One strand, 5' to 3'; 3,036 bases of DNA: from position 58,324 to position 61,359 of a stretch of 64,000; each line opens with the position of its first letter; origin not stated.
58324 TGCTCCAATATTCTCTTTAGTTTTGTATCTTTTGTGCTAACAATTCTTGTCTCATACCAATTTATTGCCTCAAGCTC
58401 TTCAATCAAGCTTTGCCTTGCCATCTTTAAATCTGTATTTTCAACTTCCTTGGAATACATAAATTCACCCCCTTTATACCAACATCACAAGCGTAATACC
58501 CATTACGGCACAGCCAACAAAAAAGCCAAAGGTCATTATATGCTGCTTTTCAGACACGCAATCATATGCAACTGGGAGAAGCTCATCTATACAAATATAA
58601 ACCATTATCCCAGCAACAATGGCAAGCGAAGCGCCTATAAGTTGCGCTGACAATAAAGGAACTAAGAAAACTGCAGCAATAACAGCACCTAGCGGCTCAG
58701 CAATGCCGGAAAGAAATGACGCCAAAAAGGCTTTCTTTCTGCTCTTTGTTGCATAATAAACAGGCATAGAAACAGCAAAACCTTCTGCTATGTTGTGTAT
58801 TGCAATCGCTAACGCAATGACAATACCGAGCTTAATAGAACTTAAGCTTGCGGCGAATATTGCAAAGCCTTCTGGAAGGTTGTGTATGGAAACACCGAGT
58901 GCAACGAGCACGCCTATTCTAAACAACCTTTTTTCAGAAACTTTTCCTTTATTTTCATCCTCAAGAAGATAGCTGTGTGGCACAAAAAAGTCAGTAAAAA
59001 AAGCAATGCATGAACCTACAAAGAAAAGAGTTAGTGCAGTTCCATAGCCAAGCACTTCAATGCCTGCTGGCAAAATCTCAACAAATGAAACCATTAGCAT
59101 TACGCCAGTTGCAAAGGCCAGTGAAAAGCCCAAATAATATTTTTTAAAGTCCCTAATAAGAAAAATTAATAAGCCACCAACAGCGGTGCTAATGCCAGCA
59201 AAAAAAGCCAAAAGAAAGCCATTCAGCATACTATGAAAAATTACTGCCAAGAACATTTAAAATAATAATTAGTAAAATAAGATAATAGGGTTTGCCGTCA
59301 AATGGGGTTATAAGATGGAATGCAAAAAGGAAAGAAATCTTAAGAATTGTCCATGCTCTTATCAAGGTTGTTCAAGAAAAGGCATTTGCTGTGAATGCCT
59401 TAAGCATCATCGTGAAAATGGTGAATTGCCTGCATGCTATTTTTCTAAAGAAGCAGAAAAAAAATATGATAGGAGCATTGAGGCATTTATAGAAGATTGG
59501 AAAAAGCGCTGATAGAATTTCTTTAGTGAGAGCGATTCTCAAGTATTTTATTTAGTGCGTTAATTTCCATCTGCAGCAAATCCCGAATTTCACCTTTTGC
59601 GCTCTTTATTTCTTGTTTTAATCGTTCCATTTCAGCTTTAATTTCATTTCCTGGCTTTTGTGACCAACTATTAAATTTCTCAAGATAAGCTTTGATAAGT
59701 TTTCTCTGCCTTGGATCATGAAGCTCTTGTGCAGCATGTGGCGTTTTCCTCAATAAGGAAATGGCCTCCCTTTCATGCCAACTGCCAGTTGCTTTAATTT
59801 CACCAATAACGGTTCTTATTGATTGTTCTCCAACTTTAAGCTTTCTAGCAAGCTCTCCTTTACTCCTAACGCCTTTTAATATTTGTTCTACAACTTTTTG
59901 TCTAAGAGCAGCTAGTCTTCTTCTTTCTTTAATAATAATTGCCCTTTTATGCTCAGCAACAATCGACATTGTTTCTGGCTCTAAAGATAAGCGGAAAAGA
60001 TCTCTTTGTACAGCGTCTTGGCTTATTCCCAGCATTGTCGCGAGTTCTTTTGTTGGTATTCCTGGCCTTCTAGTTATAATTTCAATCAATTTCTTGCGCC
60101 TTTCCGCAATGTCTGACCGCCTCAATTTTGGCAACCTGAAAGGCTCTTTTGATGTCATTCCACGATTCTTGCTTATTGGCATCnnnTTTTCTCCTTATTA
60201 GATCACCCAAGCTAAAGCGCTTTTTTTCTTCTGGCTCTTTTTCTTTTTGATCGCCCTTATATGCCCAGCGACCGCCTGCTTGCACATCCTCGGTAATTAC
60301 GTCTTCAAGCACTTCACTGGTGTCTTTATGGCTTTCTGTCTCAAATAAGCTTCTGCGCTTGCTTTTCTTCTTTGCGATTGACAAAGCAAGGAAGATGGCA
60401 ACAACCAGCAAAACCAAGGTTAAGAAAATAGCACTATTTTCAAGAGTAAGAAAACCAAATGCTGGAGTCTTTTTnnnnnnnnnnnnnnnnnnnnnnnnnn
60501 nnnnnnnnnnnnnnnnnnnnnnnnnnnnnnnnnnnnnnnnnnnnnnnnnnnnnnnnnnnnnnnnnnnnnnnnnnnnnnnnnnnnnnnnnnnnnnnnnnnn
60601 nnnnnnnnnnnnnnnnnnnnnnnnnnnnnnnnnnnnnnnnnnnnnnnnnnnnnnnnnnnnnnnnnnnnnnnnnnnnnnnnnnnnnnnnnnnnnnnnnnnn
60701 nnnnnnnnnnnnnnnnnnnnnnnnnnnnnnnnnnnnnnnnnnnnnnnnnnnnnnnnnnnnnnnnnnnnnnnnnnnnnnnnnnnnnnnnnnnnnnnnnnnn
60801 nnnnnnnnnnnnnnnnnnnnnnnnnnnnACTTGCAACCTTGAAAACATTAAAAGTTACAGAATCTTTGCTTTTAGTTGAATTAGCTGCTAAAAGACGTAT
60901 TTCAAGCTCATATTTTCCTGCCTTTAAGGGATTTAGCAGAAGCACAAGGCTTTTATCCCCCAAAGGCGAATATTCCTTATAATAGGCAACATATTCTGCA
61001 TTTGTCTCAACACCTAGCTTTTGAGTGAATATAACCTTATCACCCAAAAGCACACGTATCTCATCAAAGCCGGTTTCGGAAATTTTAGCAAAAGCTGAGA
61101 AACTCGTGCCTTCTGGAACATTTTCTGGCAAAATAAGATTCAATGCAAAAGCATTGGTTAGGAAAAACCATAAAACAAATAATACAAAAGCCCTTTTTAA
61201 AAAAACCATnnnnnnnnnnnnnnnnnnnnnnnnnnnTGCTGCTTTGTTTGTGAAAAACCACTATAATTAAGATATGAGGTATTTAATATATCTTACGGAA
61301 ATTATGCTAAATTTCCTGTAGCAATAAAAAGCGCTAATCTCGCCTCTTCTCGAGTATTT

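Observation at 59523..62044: Orphan double-HTH paralog pair sandwiching a membrane coiled-coil gene next to tRNA-Val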

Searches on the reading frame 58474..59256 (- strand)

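Call 5: search_protein_families(library=pfam, proteins=[window:58474-59256:-], max_evalue=1)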
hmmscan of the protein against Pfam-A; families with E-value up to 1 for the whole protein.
window:58474-59256:- (260 aa): 4 families
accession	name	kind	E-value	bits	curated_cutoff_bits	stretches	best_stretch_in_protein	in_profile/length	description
PF02535.28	Zip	-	1.5e-27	97.1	35.1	2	103-254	166-321/323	ZIP Zinc transporter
PF17062.10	Osw5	-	0.15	12.6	30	1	191-218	15-42/70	Outer spore wall 5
PF21428.2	Gp7_helical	-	0.15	12.4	27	1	91-108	10-27/47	Baseplate wedge protein gp7, helical domain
PF18910.5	DUF5665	-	0.47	11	27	1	172-203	1-32/56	Domain of unknown function (DUF5665)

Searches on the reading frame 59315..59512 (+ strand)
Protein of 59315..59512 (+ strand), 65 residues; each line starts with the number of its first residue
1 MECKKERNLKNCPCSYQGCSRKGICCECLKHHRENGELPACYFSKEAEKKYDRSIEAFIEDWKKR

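Call 5: search_protein_families(library=pfam, proteins=[window:59315-59512:+], max_evalue=1)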
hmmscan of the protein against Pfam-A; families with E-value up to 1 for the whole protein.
window:59315-59512:+ (65 aa): 1 family
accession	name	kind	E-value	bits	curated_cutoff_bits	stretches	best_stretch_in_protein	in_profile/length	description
PF20095.4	DUF6485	-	4.1e-08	34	24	1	8-60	3-63/70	Domain of unknown function (DUF6485)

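Call 86: search_protein_families(library=phrogs, proteins=[window:59315-59512:+], max_evalue=0.001)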
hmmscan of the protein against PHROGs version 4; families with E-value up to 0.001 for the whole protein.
window:59315-59512:+ (65 aa): 0 families

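Call 87: search_protein_families(library=padloc, proteins=[window:59315-59512:+], max_evalue=0.001)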
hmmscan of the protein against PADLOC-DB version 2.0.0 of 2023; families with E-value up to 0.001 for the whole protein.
window:59315-59512:+ (65 aa): 0 families

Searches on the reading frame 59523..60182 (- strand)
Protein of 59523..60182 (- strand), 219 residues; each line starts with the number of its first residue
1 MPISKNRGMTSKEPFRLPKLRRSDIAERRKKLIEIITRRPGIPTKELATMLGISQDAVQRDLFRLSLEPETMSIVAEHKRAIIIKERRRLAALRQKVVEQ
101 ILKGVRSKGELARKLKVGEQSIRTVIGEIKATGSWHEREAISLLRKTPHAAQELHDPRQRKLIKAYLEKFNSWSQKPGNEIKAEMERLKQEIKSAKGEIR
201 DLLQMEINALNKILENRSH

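Call 5: search_protein_families(library=pfam, proteins=[window:59523-60182:-], max_evalue=1)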
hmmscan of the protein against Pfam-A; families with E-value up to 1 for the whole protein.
window:59523-60182:- (219 aa): 21 families
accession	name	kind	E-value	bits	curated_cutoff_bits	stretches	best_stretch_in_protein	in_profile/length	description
PF08279.18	HTH_11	-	4.2e-08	33.4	25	2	28-66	1-40/55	HTH domain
PF13412.12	HTH_24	-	1.1e-05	25.4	21.9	1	27-60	3-36/48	Winged helix-turn-helix DNA-binding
PF13518.12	HTH_28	-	2.3e-05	24.8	25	1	94-128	2-35/52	Helix-turn-helix domain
PF08280.17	HTH_Mga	-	0.00035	20.9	23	1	27-62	5-40/59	M protein trans-acting positive regulator (MGA) HTH domain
PF08220.18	HTH_DeoR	-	0.00052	20.1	21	1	28-66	1-39/57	DeoR-like helix-turn-helix domain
PF13404.12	HTH_AsnC-type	-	0.00062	20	27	1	30-60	6-36/42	AsnC-type helix-turn-helix domain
PF19187.6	HTH_PafC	-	0.0035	17.6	32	1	31-65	8-42/115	PafC helix-turn-helix domain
PF21476.4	PF0610-like_N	-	0.005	17.5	33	1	28-62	2-35/50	PF0610-like, N-terminal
PF12802.13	MarR_2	-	0.0084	16.7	27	1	34-60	12-39/61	MarR family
PF00292.24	PAX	-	0.011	16.1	22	1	83-137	12-65/125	'Paired box' domain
PF04218.19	CENP-B_N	-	0.014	15.5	21.2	1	93-126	9-43/53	CENP-B N-terminal DNA-binding domain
PF12728.13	HTH_17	-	0.016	15.9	27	0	44-60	4-20/51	Helix-turn-helix domain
PF07749.17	ERp29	-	0.023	15.9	24.3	1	137-212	18-94/95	Endoplasmic reticulum protein ERp29, C-terminal domain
PF16515.11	HIP1_clath_bdg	-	0.024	15.5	28.8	1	149-202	20-71/99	Clathrin-binding domain of Huntingtin-interacting protein 1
PF13384.12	HTH_23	-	0.033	14.5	24.6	1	33-60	8-36/50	Homeodomain-like domain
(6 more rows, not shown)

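Call 6: search_protein_families(library=ncbifam, proteins=[window:59523-60182:-], max_evalue=1)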
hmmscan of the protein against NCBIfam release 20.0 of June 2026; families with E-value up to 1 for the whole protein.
window:59523-60182:- (219 aa): 10 families
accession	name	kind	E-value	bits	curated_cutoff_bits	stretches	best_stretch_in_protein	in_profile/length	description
NF041397.1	TranRegGlpR_Halo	equivalog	1.7e-05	24.6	300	1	26-66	4-44/253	HTH-type transcriptional regulator GlpR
NF007720.0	PRK10411.1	equivalog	4.3e-05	22.9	259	1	26-87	3-61/243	L-fucose operon activator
NF040890.1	trans_reg_YgbI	equivalog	0.011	15.3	400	1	26-70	4-48/253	DNA-binding transcriptional repressor YgbI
NF040820.1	trans_reg_LrpA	equivalog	0.015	15.2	250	1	25-62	2-39/141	HTH-type transcriptional regulator LrpA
NF033516.0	transpos_IS3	equivalog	0.046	13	160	1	94-199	3-75/369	IS3 family transposase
TIGR02937.1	sigma70-ECF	superfamily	0.064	12.9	42.9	1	41-65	133-157/165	sigma-70 family RNA polymerase sigma factor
NF003359.0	PRK04424.1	equivalog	0.068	12.7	183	1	23-67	5-49/190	transcription factor FapR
NF033788.1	HTH_metalloreg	subfamily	0.071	12.9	55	0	27-65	11-49/77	metalloregulator ArsR/SmtB family transcription factor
TIGR04176.1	MarR_EPS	equivalog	0.075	13.1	88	0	27-56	4-33/105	MarR family EPS-associated transcriptional regulator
NF033577.2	transpos_IS481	equivalog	0.32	10.5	224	1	94-210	2-110/284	IS481 family transposase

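Call 33: find_related_loci(query=A3, collection=genome_contigs, flank=6000)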
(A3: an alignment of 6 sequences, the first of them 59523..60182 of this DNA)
Query A3 (219 aa) in genome_contigs; peptide patterns used: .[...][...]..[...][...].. (x = any residue, [..] = any of these).
30 stretches matched a pattern; 1 encode a relative of the query (tblastn E <= 1e-3); 1 distinct loci.
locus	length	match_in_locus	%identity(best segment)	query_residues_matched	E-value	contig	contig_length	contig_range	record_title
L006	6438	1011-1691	32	3-218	9e-28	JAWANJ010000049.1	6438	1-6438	MAG: Candidatus Iainarchaeum archaeon isolate SRBZ-2_201901_bins_199 SRBZ-2_201901_bins_199_scaffold_49, whole genome sh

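Call 34: find_related_loci(query=A3, collection=metagenome_contigs, flank=6000)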
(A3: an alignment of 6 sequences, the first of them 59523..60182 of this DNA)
Query A3 (219 aa) in metagenome_contigs; peptide patterns used: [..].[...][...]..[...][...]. (x = any residue, [..] = any of these).
213 stretches matched a pattern, but none encodes a relative of the query by tblastn (E <= 1e-3).

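Call 61: search_solved_structures(query=A7, max_evalue=1)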
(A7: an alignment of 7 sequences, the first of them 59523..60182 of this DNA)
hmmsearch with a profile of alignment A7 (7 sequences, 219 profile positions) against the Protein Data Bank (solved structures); distinct sequences matched with E-value up to 1: 33.
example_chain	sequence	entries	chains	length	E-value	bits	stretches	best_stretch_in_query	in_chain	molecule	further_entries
5yhx_A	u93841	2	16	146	4.6e-06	29.6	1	83-191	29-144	Zinc transport transcriptional regulator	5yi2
5yhz_A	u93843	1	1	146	5.7e-06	29.3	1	83-191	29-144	Zinc transport transcriptional regulator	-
5yhy_A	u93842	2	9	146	6.1e-06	29.2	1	83-191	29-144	Zinc transport transcriptional regulator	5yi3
5yi0_B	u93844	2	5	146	1.3e-05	28.1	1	82-191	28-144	Zinc transport transcriptional regulator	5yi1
6fi9_A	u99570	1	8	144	0.00058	22.7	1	83-191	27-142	Transcriptional regulator ZitR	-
2csb_A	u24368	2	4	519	0.0008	22.3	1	25-60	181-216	Topoisomerase V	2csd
3m7g_A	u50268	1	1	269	0.00097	22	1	25-60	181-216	Topoisomerase V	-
3m6k_A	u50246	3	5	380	0.0011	21.8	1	25-60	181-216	Topoisomerase V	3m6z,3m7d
5hm5_A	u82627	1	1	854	0.0016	21.2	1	25-60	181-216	Topoisomerase V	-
8df7_A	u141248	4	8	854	0.0017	21.2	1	25-60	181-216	Topoisomerase V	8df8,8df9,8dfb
4gfj_A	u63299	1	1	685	0.0018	21.1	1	25-60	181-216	Topoisomerase V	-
1i1g_A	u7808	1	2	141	0.0036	20.1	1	25-68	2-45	TRANSCRIPTIONAL REGULATOR LRPA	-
4kmf_A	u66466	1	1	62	0.035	16.9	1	29-72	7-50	Interferon-inducible and double-stranded-dependent eIF-2kinase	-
2rvc_A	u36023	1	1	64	0.035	16.9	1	28-72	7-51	Interferon-inducible and double-stranded-dependent eIF-2kinase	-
9w4v_A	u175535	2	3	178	0.046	16.5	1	16-68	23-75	Uncharacterized HTH-type transcriptional regulator PH0140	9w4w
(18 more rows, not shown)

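Call 62: search_protein_families(library=pfam, alignment_id=A7, max_evalue=0.01)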
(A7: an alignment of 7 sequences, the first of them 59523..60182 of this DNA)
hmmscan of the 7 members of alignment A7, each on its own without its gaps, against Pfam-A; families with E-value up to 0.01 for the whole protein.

A. member 1, window:59523-60182:- (219 aa): 9 families
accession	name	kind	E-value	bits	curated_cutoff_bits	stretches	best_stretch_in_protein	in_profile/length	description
PF08279.18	HTH_11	-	4.2e-08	33.4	25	1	28-66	1-40/55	HTH domain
PF13412.12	HTH_24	-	1.1e-05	25.4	21.9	1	27-60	3-36/48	Winged helix-turn-helix DNA-binding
PF13518.12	HTH_28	-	2.3e-05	24.8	25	1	94-128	2-35/52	Helix-turn-helix domain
PF08280.17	HTH_Mga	-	0.00035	20.9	23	1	27-62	5-40/59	M protein trans-acting positive regulator (MGA) HTH domain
PF08220.18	HTH_DeoR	-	0.00052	20.1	21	1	28-66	1-39/57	DeoR-like helix-turn-helix domain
PF13404.12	HTH_AsnC-type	-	0.00062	20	27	1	30-60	6-36/42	AsnC-type helix-turn-helix domain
PF19187.6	HTH_PafC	-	0.0035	17.6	32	0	31-65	8-42/115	PafC helix-turn-helix domain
PF21476.4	PF0610-like_N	-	0.005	17.5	33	0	28-62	2-35/50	PF0610-like, N-terminal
PF12802.13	MarR_2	-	0.0084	16.7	27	0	34-60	12-39/61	MarR family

B. families by the number of members that match (of 7 scanned): 50 families (the first 25 are shown)
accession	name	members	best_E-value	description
PF13412.12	HTH_24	5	4.6e-09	Winged helix-turn-helix DNA-binding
PF19187.6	HTH_PafC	4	1.9e-06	PafC helix-turn-helix domain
PF12802.13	MarR_2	4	3.6e-06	MarR family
PF13404.12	HTH_AsnC-type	4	1.8e-05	AsnC-type helix-turn-helix domain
PF08279.18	HTH_11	3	2.6e-10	HTH domain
PF13518.12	HTH_28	3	2.7e-07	Helix-turn-helix domain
PF13545.12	HTH_Crp_2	3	3.4e-06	Crp-like helix-turn-helix domain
PF08280.17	HTH_Mga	3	1.6e-05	M protein trans-acting positive regulator (MGA) HTH domain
PF21476.4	PF0610-like_N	3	0.00018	PF0610-like, N-terminal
PF01381.28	HTH_3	3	0.00027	Helix-turn-helix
PF13384.12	HTH_23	2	9.4e-08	Homeodomain-like domain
PF13551.12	HTH_29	2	1.8e-07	Winged helix-turn helix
PF08220.18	HTH_DeoR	2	8.5e-07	DeoR-like helix-turn-helix domain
PF02002.24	TFIIE_alpha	2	6.7e-06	TFIIE alpha subunit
PF04218.19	CENP-B_N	2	3.9e-05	CENP-B N-terminal DNA-binding domain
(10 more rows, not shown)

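Call 63: search_solved_structures(query=A7, max_evalue=0.00001, show_alignments=1)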
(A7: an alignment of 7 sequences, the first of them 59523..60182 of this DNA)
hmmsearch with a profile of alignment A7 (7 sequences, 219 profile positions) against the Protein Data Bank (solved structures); distinct sequences matched with E-value up to 0.00001: 3.
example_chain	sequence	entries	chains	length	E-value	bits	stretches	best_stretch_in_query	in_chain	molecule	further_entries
5yhx_A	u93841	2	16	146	4.6e-06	29.6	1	83-191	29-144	Zinc transport transcriptional regulator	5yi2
5yhz_A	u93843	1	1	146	5.7e-06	29.3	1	83-191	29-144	Zinc transport transcriptional regulator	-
5yhy_A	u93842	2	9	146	6.1e-06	29.2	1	83-191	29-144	Zinc transport transcriptional regulator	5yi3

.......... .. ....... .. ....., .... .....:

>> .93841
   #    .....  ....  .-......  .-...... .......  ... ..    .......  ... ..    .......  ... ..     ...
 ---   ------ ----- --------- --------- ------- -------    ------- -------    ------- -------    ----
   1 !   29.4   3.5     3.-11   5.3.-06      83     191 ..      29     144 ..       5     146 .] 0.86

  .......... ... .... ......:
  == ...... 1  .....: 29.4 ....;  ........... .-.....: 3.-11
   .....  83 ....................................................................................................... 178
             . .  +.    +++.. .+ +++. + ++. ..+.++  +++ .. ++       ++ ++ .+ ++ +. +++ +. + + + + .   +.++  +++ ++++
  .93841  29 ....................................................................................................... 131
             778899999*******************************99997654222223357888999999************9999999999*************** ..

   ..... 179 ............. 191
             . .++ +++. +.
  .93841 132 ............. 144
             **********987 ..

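Call 86: search_protein_families(library=phrogs, proteins=[window:59523-60182:-], max_evalue=0.001)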
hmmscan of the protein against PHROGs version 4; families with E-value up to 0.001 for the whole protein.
window:59523-60182:- (219 aa): 1 family
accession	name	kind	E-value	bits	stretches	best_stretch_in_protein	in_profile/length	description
phrog_22830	-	unknown function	0.00032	21.2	1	33-125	11-101/289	-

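Call 87: search_protein_families(library=padloc, proteins=[window:59523-60182:-], max_evalue=0.001)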
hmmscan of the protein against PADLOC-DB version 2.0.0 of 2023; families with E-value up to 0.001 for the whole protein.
window:59523-60182:- (219 aa): 1 family
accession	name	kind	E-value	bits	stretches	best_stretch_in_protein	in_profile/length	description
PDLC01850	CARF3--CARF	-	0.00018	19.5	0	23-64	141-182/209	-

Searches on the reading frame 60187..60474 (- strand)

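Call 36: search_protein_families(library=ncbifam, proteins=[window:60187-60474:-], max_evalue=10)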
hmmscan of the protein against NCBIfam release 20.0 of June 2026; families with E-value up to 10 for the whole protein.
window:60187-60474:- (96 aa): 1 family
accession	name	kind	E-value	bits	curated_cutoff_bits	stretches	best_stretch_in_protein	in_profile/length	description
NF045939.1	MHJ_0274_fam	hypoth_equivalog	0.07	12.8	80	1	16-60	6-51/165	MHJ_0274 family protein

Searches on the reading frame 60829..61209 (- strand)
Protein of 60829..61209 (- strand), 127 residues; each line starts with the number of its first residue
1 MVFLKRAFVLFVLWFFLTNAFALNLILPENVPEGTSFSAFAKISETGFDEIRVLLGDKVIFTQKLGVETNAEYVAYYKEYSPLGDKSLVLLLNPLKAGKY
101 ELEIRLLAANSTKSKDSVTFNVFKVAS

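Call 36: search_protein_families(library=ncbifam, proteins=[window:60829-61209:-], max_evalue=10)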
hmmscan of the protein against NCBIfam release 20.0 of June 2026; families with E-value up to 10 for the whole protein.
window:60829-61209:- (127 aa): 1 family
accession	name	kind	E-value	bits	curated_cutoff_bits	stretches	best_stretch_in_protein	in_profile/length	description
NF033814.1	copper_CopC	equivalog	0.017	15.5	95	1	85-122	68-106/107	copper homeostasis periplasmic binding protein CopC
